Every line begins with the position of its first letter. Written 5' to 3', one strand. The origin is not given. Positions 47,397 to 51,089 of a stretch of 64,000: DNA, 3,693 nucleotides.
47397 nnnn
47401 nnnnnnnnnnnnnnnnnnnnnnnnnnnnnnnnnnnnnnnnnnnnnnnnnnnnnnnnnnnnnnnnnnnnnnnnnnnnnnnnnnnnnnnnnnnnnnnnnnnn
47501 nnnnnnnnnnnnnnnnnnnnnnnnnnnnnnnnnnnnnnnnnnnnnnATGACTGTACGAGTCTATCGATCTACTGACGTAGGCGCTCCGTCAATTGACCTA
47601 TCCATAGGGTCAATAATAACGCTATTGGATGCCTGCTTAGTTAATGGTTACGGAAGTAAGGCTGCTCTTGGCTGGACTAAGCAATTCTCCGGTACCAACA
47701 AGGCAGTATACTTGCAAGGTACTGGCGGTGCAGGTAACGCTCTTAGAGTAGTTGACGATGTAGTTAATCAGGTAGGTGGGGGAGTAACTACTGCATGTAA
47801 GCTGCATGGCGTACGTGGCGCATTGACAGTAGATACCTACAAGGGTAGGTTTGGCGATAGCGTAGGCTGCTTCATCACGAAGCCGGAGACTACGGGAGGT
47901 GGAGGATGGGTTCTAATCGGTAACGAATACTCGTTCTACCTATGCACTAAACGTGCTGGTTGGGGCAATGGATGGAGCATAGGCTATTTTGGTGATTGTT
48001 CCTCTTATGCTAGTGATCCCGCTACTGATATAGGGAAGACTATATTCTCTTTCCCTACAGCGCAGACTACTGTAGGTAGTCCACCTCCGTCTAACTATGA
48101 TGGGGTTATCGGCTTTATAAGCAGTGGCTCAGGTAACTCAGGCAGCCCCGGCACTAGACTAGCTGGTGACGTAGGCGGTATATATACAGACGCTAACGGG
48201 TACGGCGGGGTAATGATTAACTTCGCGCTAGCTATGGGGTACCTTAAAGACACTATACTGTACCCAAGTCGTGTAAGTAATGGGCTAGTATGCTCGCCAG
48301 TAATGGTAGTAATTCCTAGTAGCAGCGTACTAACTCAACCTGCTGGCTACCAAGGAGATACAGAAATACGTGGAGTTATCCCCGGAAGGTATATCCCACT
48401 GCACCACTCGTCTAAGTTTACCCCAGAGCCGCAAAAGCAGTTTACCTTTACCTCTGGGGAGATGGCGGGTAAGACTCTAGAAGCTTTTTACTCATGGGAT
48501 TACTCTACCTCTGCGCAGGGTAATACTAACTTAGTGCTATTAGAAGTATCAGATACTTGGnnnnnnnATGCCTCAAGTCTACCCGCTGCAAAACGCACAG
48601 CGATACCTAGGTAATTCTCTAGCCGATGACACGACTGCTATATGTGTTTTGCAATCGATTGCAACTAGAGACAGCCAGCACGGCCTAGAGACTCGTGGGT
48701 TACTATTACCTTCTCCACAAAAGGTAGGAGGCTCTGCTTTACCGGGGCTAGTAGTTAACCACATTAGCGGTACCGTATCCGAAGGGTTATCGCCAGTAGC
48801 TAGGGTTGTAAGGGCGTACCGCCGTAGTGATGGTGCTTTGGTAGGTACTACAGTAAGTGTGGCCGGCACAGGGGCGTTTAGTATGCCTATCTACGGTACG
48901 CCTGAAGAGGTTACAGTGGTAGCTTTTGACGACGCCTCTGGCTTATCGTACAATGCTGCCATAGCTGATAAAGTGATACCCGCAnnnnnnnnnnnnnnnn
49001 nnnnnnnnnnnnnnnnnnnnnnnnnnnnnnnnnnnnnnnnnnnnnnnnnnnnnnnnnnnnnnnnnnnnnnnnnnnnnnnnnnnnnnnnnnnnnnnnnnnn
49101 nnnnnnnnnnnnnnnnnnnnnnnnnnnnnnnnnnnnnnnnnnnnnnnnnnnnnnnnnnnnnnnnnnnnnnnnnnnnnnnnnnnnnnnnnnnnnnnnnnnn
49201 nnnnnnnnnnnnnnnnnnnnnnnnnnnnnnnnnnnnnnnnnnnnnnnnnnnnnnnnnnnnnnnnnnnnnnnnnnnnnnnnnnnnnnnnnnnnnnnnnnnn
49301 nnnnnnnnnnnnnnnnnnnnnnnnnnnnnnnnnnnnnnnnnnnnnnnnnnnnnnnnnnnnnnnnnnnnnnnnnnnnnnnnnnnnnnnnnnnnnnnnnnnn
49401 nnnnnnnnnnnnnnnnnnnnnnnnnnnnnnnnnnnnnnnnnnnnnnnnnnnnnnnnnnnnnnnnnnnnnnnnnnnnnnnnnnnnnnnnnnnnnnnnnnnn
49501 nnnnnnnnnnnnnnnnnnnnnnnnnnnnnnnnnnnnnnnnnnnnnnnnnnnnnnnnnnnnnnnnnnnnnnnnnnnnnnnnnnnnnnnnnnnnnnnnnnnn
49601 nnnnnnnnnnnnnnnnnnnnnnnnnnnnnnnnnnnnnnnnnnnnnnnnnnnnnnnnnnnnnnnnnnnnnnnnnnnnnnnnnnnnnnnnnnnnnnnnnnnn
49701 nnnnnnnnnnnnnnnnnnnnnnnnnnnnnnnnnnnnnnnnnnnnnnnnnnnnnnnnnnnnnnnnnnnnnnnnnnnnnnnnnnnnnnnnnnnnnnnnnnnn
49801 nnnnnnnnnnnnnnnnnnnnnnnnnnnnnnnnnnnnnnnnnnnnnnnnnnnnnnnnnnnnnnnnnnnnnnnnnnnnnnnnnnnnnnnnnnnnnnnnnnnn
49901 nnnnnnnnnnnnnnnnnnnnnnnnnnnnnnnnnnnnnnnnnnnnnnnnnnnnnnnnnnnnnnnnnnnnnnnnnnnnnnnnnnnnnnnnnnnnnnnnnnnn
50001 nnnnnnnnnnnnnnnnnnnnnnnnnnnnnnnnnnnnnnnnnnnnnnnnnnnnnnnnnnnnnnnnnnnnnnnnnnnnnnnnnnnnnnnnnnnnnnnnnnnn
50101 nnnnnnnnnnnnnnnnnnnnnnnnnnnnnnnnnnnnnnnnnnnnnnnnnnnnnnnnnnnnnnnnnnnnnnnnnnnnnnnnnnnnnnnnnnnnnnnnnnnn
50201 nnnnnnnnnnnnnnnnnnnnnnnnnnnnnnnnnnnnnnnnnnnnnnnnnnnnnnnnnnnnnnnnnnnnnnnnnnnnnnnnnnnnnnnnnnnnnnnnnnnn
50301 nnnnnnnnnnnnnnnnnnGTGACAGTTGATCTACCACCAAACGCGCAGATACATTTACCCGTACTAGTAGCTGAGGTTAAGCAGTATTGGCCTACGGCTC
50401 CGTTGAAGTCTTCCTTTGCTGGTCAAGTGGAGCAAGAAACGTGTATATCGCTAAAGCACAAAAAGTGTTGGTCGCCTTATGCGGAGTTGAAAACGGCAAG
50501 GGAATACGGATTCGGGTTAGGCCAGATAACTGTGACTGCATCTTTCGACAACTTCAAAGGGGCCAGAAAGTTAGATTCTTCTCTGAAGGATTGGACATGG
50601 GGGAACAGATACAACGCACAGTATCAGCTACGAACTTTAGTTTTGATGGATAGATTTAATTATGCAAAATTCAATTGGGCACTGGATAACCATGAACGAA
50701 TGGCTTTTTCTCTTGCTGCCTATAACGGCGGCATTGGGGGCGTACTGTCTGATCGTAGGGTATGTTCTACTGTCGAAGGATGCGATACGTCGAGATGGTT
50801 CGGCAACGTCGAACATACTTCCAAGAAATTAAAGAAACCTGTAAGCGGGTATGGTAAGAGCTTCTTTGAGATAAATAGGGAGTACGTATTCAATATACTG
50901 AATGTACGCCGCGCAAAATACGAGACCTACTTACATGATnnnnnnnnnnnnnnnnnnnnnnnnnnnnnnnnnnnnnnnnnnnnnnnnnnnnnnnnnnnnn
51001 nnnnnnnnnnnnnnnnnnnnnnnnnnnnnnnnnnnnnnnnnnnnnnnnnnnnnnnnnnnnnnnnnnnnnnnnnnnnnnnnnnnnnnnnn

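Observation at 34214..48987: Four-member paralog family plus three copies of a small beta-sandwich module: a candidate multi-receptor adsorption cassette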

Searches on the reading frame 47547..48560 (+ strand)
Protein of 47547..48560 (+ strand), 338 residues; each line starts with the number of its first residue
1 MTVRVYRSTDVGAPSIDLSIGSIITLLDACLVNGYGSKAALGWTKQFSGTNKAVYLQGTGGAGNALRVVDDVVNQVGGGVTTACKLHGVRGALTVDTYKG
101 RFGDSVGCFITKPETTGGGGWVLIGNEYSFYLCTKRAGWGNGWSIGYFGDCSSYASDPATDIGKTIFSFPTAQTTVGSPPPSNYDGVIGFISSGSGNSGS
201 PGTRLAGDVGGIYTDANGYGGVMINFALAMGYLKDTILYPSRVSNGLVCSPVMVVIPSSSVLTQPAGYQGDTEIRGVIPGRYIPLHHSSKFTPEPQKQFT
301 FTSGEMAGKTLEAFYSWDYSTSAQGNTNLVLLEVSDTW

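Call 6: search_protein_families(library=pfam, proteins=[window:47547-48560:+], max_evalue=0.1)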
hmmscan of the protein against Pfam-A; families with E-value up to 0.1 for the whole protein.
window:47547-48560:+ (338 aa): 0 families

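Call 7: search_protein_families(library=phrogs, proteins=[window:47547-48560:+], max_evalue=0.01)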
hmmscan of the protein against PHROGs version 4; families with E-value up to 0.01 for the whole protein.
window:47547-48560:+ (338 aa): 3 families
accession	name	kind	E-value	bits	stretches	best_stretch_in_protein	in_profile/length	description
phrog_9600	-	tail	9.9e-32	111.7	1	1-338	1-329/330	tail assembly protein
phrog_9998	-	unknown function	1.8e-26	94.3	2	39-338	115-401/401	-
phrog_19312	-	unknown function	1e-14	55.6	1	2-136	4-136/332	-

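Call 67: find_related_loci(query=window:47547-48560:+, collection=metagenome_contigs, flank=10000)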
Query window:47547-48560:+ (338 aa) in metagenome_contigs; peptide patterns used: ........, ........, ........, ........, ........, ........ (x = any residue, [..] = any of these).
175 stretches matched a pattern, but none encodes a relative of the query by tblastn (E <= 1e-3).

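Call 94: search_protein_families(library=padloc, proteins=[window:47547-48560:+], max_evalue=0.01)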
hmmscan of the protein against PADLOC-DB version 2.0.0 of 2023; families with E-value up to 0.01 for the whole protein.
window:47547-48560:+ (338 aa): 0 families

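Call 95: search_protein_families(library=ncbifam, proteins=[window:47547-48560:+], max_evalue=0.01)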
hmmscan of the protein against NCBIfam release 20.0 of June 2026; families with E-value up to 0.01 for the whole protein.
window:47547-48560:+ (338 aa): 0 families

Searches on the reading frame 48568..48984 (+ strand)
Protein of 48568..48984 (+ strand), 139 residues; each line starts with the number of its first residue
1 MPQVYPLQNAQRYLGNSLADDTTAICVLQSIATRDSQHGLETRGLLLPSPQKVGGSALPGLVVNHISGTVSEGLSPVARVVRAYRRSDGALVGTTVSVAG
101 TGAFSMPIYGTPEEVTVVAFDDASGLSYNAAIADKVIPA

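Call 6: search_protein_families(library=pfam, proteins=[window:48568-48984:+], max_evalue=0.1)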
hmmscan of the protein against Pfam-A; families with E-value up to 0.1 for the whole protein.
window:48568-48984:+ (139 aa): 0 families

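Call 7: search_protein_families(library=phrogs, proteins=[window:48568-48984:+], max_evalue=0.01)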
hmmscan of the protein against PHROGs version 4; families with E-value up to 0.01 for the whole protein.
window:48568-48984:+ (139 aa): 2 families
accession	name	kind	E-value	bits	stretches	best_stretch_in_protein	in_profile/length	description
phrog_14189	-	unknown function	0.0029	18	1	65-137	210-283/285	-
phrog_30112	-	unknown function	0.009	15.8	1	68-138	314-387/467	-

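Call 94: search_protein_families(library=padloc, proteins=[window:48568-48984:+], max_evalue=0.01)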
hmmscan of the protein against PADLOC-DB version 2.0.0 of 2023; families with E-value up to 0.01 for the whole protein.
window:48568-48984:+ (139 aa): 0 families

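Call 95: search_protein_families(library=ncbifam, proteins=[window:48568-48984:+], max_evalue=0.01)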
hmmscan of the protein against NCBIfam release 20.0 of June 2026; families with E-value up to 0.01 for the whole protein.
window:48568-48984:+ (139 aa): 0 families

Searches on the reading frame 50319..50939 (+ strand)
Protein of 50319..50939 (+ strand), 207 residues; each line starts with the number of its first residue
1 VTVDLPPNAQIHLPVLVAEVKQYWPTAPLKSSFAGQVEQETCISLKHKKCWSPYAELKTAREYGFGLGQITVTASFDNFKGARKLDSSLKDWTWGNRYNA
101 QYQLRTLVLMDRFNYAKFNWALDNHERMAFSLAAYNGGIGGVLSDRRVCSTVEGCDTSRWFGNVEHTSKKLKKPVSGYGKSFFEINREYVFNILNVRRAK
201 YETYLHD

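Call 68: find_related_loci(query=window:50319-50939:+, collection=metagenome_contigs, flank=10000)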
Query window:50319-50939:+ (207 aa) in metagenome_contigs; peptide patterns used: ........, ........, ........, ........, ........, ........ (x = any residue, [..] = any of these).
104 stretches matched a pattern; 75 encode a relative of the query (tblastn E <= 1e-3); 75 distinct loci.
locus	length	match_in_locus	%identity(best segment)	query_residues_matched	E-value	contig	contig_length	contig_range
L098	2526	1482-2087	74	4-205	8e-107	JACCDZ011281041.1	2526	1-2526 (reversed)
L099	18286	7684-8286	72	1-201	3e-97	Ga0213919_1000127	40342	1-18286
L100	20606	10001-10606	66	4-205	2e-86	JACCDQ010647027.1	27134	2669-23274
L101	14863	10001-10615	60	6-207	5e-86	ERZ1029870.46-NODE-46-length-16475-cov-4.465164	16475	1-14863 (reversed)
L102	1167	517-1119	62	7-207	2e-92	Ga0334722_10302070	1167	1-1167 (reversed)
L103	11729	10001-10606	60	6-207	5e-83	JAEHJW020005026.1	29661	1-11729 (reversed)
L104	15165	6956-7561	59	6-207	5e-82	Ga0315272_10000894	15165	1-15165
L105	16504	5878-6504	56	4-205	5e-77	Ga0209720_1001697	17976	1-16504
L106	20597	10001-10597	60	5-205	6e-76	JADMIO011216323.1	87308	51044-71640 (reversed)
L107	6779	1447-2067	54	5-205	7e-76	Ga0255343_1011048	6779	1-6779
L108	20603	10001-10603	56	5-205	2e-75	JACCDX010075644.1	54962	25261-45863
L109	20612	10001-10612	55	5-205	1e-74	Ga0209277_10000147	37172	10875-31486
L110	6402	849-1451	58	5-205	1e-74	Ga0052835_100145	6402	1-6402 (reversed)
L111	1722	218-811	58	5-202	2e-77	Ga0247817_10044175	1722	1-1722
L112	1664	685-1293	59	6-207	2e-77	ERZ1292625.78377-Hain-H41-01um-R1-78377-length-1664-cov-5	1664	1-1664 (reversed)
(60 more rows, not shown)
